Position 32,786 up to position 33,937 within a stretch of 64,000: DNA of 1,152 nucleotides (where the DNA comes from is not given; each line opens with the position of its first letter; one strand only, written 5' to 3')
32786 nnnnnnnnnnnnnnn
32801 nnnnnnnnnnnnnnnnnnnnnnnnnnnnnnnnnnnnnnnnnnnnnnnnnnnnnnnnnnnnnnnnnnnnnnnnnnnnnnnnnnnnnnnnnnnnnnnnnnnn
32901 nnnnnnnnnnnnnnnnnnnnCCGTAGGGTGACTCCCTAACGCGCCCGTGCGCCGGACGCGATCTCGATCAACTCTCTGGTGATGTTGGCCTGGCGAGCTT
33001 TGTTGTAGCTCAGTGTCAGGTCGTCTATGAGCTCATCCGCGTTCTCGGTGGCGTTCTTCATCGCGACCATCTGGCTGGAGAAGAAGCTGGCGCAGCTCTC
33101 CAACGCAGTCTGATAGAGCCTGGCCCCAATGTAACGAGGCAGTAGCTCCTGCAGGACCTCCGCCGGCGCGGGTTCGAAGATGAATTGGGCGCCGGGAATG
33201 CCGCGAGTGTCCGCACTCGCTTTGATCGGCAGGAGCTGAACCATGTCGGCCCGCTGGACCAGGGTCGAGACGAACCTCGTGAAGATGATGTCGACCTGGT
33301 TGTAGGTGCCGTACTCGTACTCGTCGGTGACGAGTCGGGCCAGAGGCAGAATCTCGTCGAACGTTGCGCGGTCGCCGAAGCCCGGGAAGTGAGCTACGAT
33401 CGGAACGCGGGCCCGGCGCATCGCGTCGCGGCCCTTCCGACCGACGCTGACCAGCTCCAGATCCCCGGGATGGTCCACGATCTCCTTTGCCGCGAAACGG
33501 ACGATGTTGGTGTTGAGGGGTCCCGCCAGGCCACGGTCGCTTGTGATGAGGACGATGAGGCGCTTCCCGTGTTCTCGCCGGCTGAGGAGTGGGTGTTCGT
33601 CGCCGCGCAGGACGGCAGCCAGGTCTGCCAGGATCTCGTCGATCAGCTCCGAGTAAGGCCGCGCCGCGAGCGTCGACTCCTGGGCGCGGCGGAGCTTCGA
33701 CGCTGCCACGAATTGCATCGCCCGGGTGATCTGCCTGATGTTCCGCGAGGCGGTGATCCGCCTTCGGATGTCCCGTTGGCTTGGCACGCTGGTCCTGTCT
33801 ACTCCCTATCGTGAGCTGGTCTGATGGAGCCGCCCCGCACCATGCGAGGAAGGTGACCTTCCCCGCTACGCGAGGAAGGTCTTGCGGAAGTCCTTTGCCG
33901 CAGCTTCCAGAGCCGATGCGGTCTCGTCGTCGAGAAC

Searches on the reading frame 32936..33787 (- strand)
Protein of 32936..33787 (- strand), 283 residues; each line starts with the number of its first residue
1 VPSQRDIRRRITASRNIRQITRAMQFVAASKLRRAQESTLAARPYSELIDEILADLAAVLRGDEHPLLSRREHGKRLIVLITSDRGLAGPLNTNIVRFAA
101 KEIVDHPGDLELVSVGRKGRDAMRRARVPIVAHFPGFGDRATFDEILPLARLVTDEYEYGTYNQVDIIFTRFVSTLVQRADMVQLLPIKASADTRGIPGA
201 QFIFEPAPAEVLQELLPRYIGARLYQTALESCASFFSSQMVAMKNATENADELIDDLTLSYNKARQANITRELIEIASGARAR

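Call 25: find_encoding_contigs(protein=window:32936-33787:-, flank=3000, max_places=8)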
Protein window:32936-33787:- (283 aa): no gene with exactly this product is on record in the collection.
